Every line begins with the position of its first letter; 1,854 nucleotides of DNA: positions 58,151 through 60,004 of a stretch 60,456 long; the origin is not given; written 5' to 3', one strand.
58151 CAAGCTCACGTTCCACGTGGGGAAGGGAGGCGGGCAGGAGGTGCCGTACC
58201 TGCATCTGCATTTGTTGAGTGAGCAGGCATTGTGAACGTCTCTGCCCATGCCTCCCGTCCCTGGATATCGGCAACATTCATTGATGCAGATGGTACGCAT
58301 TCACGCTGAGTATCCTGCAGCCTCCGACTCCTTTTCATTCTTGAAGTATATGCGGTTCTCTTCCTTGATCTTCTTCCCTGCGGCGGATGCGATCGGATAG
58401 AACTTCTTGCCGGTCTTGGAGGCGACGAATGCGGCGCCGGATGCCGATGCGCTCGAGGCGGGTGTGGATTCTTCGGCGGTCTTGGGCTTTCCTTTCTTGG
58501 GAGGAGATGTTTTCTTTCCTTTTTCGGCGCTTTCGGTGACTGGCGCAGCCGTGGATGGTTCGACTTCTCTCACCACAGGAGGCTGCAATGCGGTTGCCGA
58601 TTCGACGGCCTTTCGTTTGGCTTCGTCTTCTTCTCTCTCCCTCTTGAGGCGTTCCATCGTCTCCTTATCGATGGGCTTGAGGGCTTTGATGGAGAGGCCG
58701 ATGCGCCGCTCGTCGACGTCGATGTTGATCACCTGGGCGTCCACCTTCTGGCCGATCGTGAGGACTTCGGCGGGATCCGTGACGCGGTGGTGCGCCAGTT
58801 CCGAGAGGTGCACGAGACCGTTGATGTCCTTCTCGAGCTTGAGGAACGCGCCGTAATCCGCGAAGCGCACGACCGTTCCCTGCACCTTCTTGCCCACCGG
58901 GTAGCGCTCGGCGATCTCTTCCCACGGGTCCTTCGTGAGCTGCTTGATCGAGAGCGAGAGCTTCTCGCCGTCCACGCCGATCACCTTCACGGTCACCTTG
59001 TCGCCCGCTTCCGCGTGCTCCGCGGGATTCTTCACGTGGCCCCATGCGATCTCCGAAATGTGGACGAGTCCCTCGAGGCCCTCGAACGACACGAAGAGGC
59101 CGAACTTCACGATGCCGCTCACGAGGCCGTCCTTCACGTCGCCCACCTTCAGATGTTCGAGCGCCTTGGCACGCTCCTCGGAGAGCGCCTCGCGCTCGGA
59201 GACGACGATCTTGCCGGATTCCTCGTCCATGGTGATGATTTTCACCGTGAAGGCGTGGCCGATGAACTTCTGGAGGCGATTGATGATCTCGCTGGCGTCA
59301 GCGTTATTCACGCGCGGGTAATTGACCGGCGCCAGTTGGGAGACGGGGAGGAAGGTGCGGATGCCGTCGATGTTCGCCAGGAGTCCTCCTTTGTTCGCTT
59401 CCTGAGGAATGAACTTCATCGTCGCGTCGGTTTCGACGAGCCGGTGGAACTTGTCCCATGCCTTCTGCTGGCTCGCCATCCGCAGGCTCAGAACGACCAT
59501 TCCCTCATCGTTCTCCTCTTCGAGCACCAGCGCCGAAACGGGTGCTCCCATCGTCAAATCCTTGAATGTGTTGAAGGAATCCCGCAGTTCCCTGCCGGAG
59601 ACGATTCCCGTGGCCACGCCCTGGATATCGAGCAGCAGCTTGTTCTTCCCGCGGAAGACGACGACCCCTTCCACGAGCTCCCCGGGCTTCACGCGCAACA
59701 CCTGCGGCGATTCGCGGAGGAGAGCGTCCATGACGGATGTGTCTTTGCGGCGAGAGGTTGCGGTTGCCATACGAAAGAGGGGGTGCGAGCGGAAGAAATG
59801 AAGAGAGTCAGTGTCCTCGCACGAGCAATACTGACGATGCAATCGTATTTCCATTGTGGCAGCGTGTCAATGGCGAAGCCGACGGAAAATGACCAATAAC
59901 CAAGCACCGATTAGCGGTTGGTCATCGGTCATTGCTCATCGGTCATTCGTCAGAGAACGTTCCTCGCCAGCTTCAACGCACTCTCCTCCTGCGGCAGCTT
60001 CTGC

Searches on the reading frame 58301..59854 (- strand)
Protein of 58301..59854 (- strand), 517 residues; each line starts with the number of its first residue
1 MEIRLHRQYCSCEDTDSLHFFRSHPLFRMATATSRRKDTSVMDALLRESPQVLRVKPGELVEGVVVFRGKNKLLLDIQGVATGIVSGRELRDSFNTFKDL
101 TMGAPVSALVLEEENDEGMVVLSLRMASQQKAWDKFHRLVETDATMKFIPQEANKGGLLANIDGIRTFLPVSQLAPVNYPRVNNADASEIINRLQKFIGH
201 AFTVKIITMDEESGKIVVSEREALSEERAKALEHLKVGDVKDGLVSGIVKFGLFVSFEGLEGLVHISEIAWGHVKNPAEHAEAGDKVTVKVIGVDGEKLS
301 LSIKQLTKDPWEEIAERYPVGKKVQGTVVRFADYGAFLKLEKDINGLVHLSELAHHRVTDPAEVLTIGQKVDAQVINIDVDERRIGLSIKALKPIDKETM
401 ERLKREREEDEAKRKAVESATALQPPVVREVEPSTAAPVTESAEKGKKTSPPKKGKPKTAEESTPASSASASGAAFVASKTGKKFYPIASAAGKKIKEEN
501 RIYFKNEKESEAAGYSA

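Call 24: search_protein_families(library=pfam, proteins=[window:58301-59854:-], max_evalue=0.001)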
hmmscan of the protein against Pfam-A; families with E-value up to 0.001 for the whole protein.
window:58301-59854:- (517 aa): 5 families
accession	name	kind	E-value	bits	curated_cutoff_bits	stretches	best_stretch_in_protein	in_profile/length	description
PF00575.29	S1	-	3.2e-42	143.2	22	2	319-390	3-74/74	S1 RNA binding domain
PF23459.1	S1_RRP5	-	5.4e-11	43.3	27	1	321-388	4-71/72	RRP5 S1 domain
PF21710.3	Spt6_S1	-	0.00015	22.5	27.5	0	327-389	23-86/91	Spt6, S1/OB domain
PF21543.3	CvfB_2nd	-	0.00041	20.7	27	0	322-390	15-75/76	Virulence regulatory factor CvfB, second domain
PF18614.7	RNase_II_C_S1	-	0.00078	19.7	26.6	0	278-298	31-51/59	RNase II-type exonuclease C-terminal S1 domain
